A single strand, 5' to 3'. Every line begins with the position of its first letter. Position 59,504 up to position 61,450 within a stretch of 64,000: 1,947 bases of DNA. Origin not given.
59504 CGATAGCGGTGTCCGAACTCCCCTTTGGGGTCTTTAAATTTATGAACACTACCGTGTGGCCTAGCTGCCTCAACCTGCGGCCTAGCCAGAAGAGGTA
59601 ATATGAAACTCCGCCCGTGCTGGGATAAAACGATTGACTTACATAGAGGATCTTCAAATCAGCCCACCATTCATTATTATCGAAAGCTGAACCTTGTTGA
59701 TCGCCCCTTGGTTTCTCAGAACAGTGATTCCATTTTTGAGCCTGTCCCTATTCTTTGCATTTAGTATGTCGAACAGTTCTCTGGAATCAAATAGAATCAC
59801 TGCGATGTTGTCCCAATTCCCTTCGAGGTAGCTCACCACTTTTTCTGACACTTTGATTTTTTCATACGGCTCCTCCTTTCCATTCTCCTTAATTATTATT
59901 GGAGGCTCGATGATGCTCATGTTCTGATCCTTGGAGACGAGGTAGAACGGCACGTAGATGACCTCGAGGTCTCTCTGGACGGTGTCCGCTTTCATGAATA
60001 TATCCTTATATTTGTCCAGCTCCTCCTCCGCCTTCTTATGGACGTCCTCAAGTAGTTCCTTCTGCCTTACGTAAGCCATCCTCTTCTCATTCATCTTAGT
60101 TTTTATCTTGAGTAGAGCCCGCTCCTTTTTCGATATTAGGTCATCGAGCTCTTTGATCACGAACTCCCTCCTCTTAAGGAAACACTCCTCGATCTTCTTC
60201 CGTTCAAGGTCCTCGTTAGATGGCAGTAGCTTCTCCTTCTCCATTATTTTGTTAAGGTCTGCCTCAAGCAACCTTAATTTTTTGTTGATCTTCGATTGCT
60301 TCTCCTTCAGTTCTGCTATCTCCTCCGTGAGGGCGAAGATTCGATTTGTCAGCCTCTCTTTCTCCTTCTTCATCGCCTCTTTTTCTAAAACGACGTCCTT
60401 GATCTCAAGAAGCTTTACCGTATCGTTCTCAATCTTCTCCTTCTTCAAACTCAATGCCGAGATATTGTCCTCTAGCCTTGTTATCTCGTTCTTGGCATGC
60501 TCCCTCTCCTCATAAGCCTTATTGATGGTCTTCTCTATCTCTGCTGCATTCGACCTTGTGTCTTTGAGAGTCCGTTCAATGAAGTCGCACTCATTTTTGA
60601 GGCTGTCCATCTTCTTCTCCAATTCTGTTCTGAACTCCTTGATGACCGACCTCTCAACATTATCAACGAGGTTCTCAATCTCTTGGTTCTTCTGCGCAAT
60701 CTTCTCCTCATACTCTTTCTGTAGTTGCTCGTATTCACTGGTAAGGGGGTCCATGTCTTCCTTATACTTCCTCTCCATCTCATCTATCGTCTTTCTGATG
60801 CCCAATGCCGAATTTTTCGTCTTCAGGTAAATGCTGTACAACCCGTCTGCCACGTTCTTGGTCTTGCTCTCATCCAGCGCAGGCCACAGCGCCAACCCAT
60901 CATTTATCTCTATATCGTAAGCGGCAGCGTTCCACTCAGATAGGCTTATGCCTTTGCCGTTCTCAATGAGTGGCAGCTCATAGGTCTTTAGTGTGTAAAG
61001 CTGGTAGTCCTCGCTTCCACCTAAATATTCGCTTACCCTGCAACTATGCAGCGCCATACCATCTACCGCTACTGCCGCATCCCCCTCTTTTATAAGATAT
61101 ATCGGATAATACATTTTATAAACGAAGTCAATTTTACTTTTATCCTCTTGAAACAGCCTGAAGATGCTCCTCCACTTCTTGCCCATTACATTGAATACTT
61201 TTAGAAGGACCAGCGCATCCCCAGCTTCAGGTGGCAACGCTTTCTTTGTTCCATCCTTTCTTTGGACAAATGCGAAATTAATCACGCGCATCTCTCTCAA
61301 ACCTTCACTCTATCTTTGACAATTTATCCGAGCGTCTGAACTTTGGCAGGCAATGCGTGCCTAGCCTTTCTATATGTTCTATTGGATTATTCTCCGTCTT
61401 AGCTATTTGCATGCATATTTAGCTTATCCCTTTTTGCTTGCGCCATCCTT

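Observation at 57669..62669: AT-rich island: HAD-IIB phosphatase + GT4 glycosyltransferase + 548-aa coiled-coil protein + MscS (osmoadaptation module with an unknown scaffold protein)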

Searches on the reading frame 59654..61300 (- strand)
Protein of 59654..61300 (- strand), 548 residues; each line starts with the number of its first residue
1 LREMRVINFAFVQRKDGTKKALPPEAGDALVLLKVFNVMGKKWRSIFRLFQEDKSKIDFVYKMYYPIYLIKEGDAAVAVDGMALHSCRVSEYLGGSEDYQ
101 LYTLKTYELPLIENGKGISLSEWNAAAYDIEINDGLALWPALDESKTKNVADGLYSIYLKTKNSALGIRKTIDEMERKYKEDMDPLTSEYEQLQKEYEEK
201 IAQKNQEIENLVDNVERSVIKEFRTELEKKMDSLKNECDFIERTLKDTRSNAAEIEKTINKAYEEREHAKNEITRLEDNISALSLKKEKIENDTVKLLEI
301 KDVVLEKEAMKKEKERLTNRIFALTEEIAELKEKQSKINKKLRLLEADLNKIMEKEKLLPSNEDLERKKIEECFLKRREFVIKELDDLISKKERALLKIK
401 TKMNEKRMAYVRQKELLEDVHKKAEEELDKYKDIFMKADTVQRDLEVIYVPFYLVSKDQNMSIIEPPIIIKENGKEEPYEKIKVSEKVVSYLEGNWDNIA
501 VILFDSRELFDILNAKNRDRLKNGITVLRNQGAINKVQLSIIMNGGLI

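Call 3: search_protein_families(library=pfam, proteins=[window:59654-61300:-], max_evalue=0.01)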
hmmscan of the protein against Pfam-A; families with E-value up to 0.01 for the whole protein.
window:59654-61300:- (548 aa): 0 families

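Call 4: search_protein_families(library=ncbifam, proteins=[window:59654-61300:-], max_evalue=0.01)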
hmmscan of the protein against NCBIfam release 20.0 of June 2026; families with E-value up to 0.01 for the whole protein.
window:59654-61300:- (548 aa): 4 families
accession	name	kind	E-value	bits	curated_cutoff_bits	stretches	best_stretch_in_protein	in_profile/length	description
TIGR04523.1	Mplasa_alph_rch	subfamily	3.5e-06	25.2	270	1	160-464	366-665/745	helix-rich protein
TIGR02169.1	SMC_prok_A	equivalog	4e-06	24.8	729.4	1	172-443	236-505/1165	chromosome segregation protein SMC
TIGR02168.1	SMC_prok_B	equivalog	4.9e-06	24.6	567.35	1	179-432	237-487/1181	chromosome segregation protein SMC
NF045780.1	TrlF_fam_ATP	equivalog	0.0016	17.2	350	1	187-435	463-717/944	TrlF family AAA-like ATPase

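Call 5: find_homologous_proteins(query=window:59654-61300:-, max_evalue=0.001)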
Query window:59654-61300:- (548 aa): 12 proteins with E <= 0.001 among 8000 candidates.
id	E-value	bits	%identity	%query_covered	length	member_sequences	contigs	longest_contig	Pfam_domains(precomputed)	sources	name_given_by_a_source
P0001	0.0e+0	1156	100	99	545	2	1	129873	-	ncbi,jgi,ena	-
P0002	0.0e+0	1136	98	99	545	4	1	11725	-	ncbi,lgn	-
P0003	3.8e-282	955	83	99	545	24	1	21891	-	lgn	-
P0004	2.4e-279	945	81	100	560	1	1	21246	-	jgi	-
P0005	4.2e-279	945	81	99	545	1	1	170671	-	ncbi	-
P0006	1.7e-278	943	81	100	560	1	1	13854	-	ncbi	-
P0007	1.7e-278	943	81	100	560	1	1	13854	-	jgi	-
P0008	6.1e-278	941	81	99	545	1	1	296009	-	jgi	-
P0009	1.2e-248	844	73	99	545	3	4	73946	-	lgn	-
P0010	3.5e-108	381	36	99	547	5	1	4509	-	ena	-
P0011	7.3e-100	353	36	99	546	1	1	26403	-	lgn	-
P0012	5.5e-90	321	33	99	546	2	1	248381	-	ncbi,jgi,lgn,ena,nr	ncbi:MAG: hypothetical protein NO516_04005 [Candidatus Methanomethylicia archaeon]|nr:hypothetical p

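Call 6: find_encoding_contigs(protein=P0012, flank=8000, max_places=3)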
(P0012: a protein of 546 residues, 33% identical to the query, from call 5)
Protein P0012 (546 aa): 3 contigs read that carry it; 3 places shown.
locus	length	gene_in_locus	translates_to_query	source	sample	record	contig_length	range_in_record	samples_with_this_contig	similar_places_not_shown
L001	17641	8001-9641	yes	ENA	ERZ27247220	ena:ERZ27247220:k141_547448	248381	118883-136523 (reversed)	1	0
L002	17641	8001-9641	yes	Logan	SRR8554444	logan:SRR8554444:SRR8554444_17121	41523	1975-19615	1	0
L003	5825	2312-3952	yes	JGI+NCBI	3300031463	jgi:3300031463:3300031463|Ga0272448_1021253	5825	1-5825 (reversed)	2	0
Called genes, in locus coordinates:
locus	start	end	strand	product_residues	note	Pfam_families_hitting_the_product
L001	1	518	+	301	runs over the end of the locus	PF01063:Aminotran_4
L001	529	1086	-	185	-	PF02778:tRNA_int_endo_N, PF01974:tRNA_int_endo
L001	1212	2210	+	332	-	PF03706:LPG_synthase_TM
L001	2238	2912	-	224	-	PF01865:PhoU_div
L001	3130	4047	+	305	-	PF00070:Pyr_redox (faint), PF00890:FAD_binding_2 (weak), PF01266:DAO (weak), PF01946:Thi4 (weak), PF07992:Pyr_redox_2, PF12831:FAD_oxidored, PF13450:NAD_binding_8 (weak), PF13738:Pyr_redox_3, +3 more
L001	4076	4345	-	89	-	-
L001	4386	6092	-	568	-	PF00587:tRNA-synt_2b (weak), PF03129:HGTP_anticodon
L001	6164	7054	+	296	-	PF00491:Arginase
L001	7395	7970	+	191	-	PF01022:HTH_5, PF12840:HTH_20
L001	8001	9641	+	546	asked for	-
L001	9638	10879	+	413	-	PF00982:Glyco_transf_20, PF08323:Glyco_transf_5 (weak), PF13439:Glyco_transf_4, PF13579:Glyco_trans_4_4, PF21269:TreT_GT1 (weak), PF20706:GT4-conflict (weak), PF00534:Glycos_transf_1, PF13692:Glyco_trans_1_4, +1 more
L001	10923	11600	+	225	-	PF08282:Hydrolase_3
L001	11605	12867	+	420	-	PF00368:HMG-CoA_red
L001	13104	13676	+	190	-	PF13023:HD_3, PF12917:YfbR-like, PF01966:HD (weak)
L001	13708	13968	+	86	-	PF27275:MJ0093 (weak)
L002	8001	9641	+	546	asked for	-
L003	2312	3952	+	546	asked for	-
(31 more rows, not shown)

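Call 7: find_encoding_contigs(protein=P0011, flank=8000, max_places=3)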
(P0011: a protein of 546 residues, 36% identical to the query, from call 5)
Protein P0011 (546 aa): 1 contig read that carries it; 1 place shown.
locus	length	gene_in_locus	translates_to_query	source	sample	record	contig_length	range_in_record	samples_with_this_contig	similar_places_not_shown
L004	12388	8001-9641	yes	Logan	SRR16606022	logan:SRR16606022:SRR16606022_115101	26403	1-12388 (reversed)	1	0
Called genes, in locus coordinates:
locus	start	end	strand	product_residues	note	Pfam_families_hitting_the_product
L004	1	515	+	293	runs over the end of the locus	PF01063:Aminotran_4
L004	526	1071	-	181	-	PF02778:tRNA_int_endo_N, PF01974:tRNA_int_endo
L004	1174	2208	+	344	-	PF03706:LPG_synthase_TM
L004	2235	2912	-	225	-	PF01865:PhoU_div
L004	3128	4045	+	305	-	PF00070:Pyr_redox (faint), PF00890:FAD_binding_2 (weak), PF01266:DAO (weak), PF01946:Thi4 (weak), PF07992:Pyr_redox_2, PF12831:FAD_oxidored, PF13450:NAD_binding_8 (weak), PF13738:Pyr_redox_3, +3 more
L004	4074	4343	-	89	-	-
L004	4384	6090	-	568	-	PF00587:tRNA-synt_2b (weak), PF03129:HGTP_anticodon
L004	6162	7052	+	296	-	PF00491:Arginase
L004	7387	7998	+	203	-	PF01022:HTH_5, PF12840:HTH_20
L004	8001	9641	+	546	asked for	-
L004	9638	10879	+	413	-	PF00982:Glyco_transf_20, PF13439:Glyco_transf_4, PF13579:Glyco_trans_4_4 (weak), PF21269:TreT_GT1 (weak), PF20706:GT4-conflict, PF00534:Glycos_transf_1, PF13692:Glyco_trans_1_4, PF13524:Glyco_trans_1_2 (faint)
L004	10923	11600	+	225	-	PF08282:Hydrolase_3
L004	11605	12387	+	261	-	?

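Call 8: find_encoding_contigs(protein=P0001, flank=8000, max_places=3)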
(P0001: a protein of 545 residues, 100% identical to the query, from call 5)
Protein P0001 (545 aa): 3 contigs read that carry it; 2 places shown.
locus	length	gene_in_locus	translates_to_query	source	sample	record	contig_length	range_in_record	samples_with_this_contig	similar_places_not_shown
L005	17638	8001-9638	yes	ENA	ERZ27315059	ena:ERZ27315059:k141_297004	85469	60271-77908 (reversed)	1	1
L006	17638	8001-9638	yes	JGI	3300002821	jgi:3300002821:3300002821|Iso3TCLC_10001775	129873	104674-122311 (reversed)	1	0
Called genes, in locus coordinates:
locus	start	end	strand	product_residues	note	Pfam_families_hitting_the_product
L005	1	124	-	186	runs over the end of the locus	PF02778:tRNA_int_endo_N, PF01974:tRNA_int_endo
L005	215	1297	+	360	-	PF03706:LPG_synthase_TM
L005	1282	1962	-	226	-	PF01865:PhoU_div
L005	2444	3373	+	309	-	PF00890:FAD_binding_2 (weak), PF01266:DAO (weak), PF01946:Thi4 (weak), PF03486:HI0933_like (weak), PF07992:Pyr_redox_2, PF12831:FAD_oxidored, PF13450:NAD_binding_8 (weak), PF13738:Pyr_redox_3, +3 more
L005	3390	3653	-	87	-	-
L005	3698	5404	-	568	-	PF00587:tRNA-synt_2b (weak), PF03129:HGTP_anticodon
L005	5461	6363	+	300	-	PF00491:Arginase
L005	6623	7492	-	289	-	PF00924:MS_channel_2nd, PF21082:MS_channel_3rd (weak)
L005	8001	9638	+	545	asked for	-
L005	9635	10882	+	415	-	PF08323:Glyco_transf_5 (weak), PF13439:Glyco_transf_4, PF13579:Glyco_trans_4_4, PF00982:Glyco_transf_20, PF20706:GT4-conflict, PF00534:Glycos_transf_1, PF13692:Glyco_trans_1_4, PF13524:Glyco_trans_1_2 (weak)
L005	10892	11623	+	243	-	PF08282:Hydrolase_3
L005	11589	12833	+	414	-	PF00368:HMG-CoA_red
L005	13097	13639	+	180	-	PF12917:YfbR-like, PF13023:HD_3, PF01966:HD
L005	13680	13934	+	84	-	PF27275:MJ0093 (weak)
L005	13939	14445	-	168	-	-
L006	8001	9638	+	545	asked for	-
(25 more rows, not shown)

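Call 18: search_protein_families(library=padloc, proteins=[window:59654-61300:-], max_evalue=0.01)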
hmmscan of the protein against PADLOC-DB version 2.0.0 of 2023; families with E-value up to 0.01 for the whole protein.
window:59654-61300:- (548 aa): 6 families
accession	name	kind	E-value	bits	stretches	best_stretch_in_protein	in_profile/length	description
PDLC00582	JetC3|JetC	-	1.8e-06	24.1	1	139-424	760-1036/1472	DUF3584 domain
PDLC00551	JetC2|JetC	-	0.00069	15.5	0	169-296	846-967/1365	DUF3584 domain; MukB-like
PDLC00514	JetC1|JetC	-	0.0011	14.9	1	199-393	298-483/1117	DUF3584 domain; MukB-like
PDLC00580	JetC3|JetC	-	0.0026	14.1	0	299-426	591-718/1068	DUF3584 domain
PDLC00581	JetC3|JetC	-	0.0038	13.1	1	168-347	457-630/1473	DUF3584 domain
PDLC03863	LmuB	-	0.0071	13.1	0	167-420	206-458/610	-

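Call 19: search_solved_structures(query=A1, max_evalue=1)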
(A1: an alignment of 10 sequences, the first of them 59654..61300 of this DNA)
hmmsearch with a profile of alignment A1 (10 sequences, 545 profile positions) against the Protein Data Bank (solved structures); distinct sequences matched with E-value up to 1: 47.
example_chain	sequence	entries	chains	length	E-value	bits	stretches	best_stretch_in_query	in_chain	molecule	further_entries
1p6t_A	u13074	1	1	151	0.001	20.8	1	114-240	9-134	Potential copper-transporting ATPase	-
2rml_A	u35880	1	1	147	0.0036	19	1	114-240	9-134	Copper-transporting P-type ATPase copA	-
26gs_A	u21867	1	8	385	0.0043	18.8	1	178-336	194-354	Tyrosine-protein kinase wzc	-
5xg2_A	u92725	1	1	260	0.0076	18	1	200-369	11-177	Chromosome partition protein Smc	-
9xgv_A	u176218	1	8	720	0.008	17.9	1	178-336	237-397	Tyrosine-protein kinase wzc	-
4g2k_A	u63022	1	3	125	0.0082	17.9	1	248-308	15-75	General control protein GCN4, Envelope glycoprotein GP2 chimera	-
9r62_I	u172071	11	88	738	0.0085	17.8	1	178-336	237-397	Tyrosine-protein kinase wzc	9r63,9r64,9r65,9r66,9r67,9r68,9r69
6l5j_A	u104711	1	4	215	0.011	17.5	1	179-318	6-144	Rootletin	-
8tzk_E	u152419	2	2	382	0.021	16.5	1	214-294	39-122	Peptidase M23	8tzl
6ec0_A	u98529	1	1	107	0.023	16.4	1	219-290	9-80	Keratin 1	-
6e2j_A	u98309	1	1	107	0.025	16.3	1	220-290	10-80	Keratin, type II cytoskeletal 1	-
8ims_B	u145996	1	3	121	0.038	15.7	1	178-260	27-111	E3 ubiquitin-protein ligase TRAF7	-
1opz_A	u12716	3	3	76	0.044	15.5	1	114-172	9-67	Potential copper-transporting ATPase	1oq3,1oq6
6fia_A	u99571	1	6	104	0.052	15.2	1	257-349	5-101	LINE-1 retrotransposable element ORF1 protein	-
9cuy_c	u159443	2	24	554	0.058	15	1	143-255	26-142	Short tail fiber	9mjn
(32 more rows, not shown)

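Call 20: predict_structure(alignment_id=A1)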
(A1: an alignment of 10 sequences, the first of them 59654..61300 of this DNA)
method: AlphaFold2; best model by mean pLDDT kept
length: 548 residues; sequences in the alignment: 10
mean_pLDDT: 67.9   pTM: 0.39
mean pLDDT of the five models: 67.9, 66.4, 64.5, 64.5, 60.7
residues with pLDDT >= 90: 51; 70-90: 205; 50-70: 194; < 50: 98
segments of 3 or more residues with pLDDT < 50: 1-9, 41-55, 86-110, 113-118, 134-136, 436-443, 469-478, 508-512, 545-548
pLDDT, mean of each block of 10 residues (from residue 1): 39 56 62 58 40 46 63 55 50 37 41 49 52 51 55 64 76 88 91 94 89 73 82 86 86 84 84 82 73 63 77 83 85 86 87 81 77 83 90 93 90 81 69 48 55 62 58 43 59 64 50 53 71 64 48
secondary structure, 60 per line:
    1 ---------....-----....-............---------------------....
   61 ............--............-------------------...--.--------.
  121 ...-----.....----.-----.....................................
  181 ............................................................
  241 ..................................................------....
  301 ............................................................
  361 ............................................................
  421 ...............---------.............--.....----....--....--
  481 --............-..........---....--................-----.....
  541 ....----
elements in order: E10-13 E19-22 H24-35 E57-72 E75-80 H81-86 H120-123 H129-133 H144-290 H297-435 E445-457 E460-464 E469-472 E475-478 H483-494 H496-505 H509-512 H515-530 H536-544

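Call 26: find_related_loci(query=A1, collection=genome_contigs, flank=8000)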
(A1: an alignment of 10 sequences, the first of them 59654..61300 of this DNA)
Query A1 (548 aa) in genome_contigs; peptide patterns used: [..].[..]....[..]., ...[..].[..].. (x = any residue, [..] = any of these).
63 stretches matched a pattern; 6 encode a relative of the query (tblastn E <= 1e-3); 6 distinct loci.
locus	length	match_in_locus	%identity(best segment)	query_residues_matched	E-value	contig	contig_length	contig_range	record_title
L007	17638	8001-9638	84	2-547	0e+0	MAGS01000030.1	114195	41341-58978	MAG: Candidatus Methanomethylicus mesodigestus isolate V1 V1_s30, whole genome shotgun sequence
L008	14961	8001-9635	83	3-547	0e+0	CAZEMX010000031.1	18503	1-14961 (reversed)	MAG TPA_asm: uncultured Nitrososphaerota archaeon isolate binchicken_co265_268 genome assembly, contig: NODE_4830_length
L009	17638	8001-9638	73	2-547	0e+0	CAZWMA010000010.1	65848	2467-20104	MAG TPA_asm: uncultured Nitrososphaerota archaeon isolate binchicken_co220_99 genome assembly, contig: NODE_183_length_6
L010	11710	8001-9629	37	4-545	7e-115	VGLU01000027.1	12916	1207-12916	MAG: Candidatus Methanomethylicota archaeon isolate M_DeepCast_400m_m2_128 M_DeepCast_400m_m2_128_Ga0194112_10008834, wh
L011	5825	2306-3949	33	2-548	2e-97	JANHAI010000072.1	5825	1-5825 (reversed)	MAG: Candidatus Methanomethylicia archaeon isolate LCB019-004 scaffold_21442_c1, whole genome shotgun sequence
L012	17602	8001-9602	33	6-546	3e-93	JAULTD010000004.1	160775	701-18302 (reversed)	MAG: Candidatus Methanomethylicaceae archaeon GD_Cm_T35_P0_bin.15 NODE_89_length_160775_cov_15.865655, whole genome shot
